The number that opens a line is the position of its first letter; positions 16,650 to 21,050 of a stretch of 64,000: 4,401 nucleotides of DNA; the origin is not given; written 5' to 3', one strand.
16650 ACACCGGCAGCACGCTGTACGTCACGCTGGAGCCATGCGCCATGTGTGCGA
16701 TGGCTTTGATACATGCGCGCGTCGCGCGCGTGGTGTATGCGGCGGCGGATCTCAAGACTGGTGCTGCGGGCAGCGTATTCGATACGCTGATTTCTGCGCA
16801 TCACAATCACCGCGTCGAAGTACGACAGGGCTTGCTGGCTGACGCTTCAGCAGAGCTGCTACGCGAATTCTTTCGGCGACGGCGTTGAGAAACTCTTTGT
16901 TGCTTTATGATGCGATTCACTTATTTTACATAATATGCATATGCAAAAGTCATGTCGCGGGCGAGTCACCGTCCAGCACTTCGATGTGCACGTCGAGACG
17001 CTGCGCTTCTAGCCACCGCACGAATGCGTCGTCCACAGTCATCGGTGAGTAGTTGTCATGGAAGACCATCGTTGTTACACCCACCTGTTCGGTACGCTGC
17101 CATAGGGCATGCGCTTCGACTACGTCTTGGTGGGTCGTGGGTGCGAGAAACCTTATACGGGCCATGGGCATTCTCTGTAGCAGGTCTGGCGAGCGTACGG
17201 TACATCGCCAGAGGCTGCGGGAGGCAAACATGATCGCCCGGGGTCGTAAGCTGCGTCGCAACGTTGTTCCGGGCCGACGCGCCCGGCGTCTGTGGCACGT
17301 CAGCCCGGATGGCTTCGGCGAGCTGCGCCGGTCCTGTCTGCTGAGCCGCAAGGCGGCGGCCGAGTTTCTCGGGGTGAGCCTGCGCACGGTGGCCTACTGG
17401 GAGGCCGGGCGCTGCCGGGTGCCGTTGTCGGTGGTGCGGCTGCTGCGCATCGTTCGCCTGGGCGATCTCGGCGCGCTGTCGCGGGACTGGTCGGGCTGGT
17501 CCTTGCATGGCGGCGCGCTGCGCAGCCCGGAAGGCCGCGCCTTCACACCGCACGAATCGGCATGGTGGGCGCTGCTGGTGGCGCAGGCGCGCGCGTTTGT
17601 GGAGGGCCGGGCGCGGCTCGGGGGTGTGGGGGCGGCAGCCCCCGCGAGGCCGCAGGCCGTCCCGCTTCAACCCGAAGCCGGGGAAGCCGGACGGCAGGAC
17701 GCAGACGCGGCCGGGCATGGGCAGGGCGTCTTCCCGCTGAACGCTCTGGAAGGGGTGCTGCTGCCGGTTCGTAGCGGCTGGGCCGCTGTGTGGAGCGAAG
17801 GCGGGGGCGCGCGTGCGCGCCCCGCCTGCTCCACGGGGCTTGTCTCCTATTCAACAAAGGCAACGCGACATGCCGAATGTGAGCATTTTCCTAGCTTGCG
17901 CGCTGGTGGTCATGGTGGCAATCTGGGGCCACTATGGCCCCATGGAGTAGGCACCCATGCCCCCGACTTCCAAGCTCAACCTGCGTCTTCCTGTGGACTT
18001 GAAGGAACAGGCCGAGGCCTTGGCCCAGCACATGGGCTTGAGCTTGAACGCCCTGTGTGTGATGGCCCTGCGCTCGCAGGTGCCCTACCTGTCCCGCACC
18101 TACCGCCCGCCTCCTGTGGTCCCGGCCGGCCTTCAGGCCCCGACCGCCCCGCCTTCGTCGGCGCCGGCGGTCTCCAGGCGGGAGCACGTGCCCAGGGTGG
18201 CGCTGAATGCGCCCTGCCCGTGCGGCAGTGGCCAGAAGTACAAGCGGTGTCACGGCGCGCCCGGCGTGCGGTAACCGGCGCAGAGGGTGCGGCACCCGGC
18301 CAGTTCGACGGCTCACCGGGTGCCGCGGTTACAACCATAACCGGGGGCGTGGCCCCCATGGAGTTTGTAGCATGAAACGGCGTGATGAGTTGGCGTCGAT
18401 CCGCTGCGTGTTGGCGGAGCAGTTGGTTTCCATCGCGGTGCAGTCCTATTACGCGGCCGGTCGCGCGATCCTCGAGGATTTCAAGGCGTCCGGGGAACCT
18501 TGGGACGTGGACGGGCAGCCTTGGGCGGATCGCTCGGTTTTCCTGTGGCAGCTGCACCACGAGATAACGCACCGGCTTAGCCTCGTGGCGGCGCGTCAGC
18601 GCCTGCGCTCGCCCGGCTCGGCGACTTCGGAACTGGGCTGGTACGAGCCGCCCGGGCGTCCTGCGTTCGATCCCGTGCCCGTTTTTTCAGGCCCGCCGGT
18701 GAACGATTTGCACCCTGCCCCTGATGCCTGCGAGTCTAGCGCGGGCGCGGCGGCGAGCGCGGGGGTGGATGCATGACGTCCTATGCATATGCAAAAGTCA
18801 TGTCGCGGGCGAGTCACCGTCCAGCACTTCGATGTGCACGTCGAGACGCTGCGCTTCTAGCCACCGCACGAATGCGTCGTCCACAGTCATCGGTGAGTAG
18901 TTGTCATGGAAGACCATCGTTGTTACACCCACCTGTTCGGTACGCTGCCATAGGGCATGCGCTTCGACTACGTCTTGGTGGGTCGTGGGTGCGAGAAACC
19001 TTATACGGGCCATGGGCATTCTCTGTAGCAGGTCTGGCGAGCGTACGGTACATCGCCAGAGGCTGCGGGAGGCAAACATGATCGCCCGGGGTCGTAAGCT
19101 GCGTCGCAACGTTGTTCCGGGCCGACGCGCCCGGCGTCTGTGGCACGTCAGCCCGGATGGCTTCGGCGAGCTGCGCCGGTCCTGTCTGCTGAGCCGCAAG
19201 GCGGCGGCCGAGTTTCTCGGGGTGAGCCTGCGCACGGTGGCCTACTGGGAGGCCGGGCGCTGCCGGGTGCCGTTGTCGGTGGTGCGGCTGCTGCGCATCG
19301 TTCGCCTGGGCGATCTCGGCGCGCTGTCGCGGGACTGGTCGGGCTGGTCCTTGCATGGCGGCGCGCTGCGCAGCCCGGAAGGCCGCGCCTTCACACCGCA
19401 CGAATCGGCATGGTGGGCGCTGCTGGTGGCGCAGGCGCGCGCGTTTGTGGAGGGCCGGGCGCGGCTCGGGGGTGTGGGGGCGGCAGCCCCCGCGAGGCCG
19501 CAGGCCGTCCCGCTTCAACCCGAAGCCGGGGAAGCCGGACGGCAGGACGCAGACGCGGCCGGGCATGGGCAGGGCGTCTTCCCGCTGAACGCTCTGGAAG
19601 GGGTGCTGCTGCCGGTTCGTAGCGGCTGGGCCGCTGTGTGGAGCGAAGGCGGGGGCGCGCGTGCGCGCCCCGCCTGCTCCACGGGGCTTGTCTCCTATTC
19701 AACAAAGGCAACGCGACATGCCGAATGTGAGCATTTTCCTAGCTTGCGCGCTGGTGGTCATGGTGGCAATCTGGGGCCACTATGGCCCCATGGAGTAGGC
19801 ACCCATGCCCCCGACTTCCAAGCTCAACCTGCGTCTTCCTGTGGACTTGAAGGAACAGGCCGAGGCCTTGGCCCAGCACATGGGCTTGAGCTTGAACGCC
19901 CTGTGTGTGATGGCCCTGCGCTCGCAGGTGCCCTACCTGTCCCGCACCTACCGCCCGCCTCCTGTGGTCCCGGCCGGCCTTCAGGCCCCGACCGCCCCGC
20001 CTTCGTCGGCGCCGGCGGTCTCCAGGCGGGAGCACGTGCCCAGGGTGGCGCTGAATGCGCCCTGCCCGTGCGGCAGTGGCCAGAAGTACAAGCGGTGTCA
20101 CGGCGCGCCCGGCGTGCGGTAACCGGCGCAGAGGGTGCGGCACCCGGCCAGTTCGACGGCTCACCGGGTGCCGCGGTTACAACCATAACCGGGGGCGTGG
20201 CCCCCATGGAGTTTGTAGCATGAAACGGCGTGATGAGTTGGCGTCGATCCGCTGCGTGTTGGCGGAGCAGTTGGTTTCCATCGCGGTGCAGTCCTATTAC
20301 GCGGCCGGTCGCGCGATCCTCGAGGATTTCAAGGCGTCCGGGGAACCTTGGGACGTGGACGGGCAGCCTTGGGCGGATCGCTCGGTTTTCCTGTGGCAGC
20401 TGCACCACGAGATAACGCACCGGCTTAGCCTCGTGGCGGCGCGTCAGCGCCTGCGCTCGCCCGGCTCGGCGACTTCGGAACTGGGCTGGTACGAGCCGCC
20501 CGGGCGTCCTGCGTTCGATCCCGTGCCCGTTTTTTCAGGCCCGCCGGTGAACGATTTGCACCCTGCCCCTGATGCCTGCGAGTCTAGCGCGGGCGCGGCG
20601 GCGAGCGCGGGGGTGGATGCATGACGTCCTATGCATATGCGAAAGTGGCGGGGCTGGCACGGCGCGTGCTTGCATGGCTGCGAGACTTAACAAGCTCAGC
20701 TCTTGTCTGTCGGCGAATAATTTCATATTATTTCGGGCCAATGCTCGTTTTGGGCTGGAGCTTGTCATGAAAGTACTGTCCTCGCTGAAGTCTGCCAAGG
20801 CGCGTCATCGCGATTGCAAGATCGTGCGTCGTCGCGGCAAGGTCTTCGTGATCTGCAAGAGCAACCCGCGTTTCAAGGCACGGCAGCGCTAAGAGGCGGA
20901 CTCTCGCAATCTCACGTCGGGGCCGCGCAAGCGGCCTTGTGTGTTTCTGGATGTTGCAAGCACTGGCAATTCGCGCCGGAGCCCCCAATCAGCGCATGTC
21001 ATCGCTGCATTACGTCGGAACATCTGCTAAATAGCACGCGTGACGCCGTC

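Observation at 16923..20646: Two perfect tandem copies of a 1,848-bp cassette at a dif-like site: candidate miniature Xer-dependent integrative element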

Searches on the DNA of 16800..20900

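Call 47: search_rna_families(source=window, start=16800, end=20900, threshold=evalue, max_evalue=10, show_alignments=3)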
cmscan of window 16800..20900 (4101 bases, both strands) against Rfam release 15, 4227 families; matches with E-value up to 10: 8.
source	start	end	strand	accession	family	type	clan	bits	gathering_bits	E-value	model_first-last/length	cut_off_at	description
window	17791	17833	-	RF03646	MIR9776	Gene; miRNA;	-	21.5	100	3.5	1-84/84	no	MIR9776 microRNA precursor family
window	19639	19681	-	RF03646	MIR9776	Gene; miRNA;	-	21.5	100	3.5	1-84/84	no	MIR9776 microRNA precursor family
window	17138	17341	-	RF02259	Vax2os1_1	Gene; lncRNA;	-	21.2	100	7.2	1-187/187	no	Vax2os1 conserved region 1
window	18986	19189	-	RF02259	Vax2os1_1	Gene; lncRNA;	-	21.2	100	7.2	1-187/187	no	Vax2os1 conserved region 1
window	18177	18237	+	RF02806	PyrR208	Gene; snRNA; snoRNA; HACA-box;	-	18.3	64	2.6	1-60/60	no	Pyrobaculum sRNA 208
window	20025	20085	+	RF02806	PyrR208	Gene; snRNA; snoRNA; HACA-box;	-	18.3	64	2.6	1-60/60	no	Pyrobaculum sRNA 208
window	17790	17827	-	RF01838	sobemo_FSE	Cis-reg; frameshift_element;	-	17.6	55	4.7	26-63/79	no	sobemovirus ribosomal frameshift elemental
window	19638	19675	-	RF01838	sobemo_FSE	Cis-reg; frameshift_element;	-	17.6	55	4.7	26-63/79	no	sobemovirus ribosomal frameshift elemental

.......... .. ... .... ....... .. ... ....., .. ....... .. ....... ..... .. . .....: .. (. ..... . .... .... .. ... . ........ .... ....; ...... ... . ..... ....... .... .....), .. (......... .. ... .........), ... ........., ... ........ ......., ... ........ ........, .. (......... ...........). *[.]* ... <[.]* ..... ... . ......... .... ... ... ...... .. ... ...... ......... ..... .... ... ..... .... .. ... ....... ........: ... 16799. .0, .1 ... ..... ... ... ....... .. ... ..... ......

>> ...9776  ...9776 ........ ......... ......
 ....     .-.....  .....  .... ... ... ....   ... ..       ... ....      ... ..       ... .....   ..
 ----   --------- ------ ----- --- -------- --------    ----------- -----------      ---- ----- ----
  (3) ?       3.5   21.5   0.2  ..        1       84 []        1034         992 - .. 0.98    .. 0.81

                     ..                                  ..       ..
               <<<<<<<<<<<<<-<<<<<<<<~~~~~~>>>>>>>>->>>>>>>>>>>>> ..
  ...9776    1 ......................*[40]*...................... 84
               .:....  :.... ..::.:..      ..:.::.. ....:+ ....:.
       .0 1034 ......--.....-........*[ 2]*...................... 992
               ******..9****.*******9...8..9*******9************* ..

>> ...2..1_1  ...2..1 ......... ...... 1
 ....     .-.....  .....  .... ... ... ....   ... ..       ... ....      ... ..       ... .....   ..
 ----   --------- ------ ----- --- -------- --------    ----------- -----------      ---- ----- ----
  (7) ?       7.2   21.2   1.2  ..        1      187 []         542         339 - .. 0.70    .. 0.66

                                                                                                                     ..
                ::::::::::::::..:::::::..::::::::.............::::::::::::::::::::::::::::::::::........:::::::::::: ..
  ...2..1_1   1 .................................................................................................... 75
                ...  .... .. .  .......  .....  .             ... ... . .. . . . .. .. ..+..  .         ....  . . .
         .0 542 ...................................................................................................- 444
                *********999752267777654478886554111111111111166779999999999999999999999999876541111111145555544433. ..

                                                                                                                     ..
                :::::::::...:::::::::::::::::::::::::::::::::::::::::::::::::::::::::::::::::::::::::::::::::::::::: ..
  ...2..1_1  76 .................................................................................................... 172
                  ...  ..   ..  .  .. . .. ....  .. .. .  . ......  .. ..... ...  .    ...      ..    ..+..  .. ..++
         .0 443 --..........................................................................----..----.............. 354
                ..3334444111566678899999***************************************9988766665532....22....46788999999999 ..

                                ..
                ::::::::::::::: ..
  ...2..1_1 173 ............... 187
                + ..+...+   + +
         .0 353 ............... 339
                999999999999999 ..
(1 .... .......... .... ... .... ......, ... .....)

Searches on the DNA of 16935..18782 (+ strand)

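Call 14: search_dna_similar(query=window:16935-18782:+, collection=phages, mode=distant)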
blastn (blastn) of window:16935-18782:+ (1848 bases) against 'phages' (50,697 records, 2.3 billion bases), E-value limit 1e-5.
No match.

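Call 15: search_dna_similar(query=window:16935-18782:+, collection=plasmids, mode=distant)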
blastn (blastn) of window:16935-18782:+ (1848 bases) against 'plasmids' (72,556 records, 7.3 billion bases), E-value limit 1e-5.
Records with a match: 5; places in all: 5; records where one place covers at least 80% of the query: 0.
Best place of each record, by identity: 80-90% 5.
By first word of the organism name: Xanthomonas 2; Azospirillum 2; Nonomuraea 1.
By predicted mobility (MOB-suite, as given by PLSDB): non-mobilizable 3; mobilizable 2.
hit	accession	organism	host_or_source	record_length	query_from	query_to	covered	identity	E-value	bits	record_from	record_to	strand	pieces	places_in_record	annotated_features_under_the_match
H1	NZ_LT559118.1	Nonomuraea gerenzanensis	-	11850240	1263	1323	3%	82.0%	7e-6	62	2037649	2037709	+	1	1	none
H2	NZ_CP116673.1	Xanthomonas hortorum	Pelargonium,cell culture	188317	1273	1326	3%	85.2%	2e-6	63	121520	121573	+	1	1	SEC-C domain-containing protein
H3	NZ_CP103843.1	Xanthomonas hortorum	Pelargonium x hortorum,cell culture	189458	1273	1326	3%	85.2%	2e-6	63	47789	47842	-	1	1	SEC-C domain-containing protein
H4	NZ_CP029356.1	Azospirillum thermophilum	cell culture,hot spring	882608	1277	1329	3%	84.9%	7e-6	61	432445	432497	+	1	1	YchJ family protein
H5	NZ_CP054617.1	Azospirillum oryzae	cell culture,soil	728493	1278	1325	3%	87.5%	7e-6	61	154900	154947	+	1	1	YchJ family protein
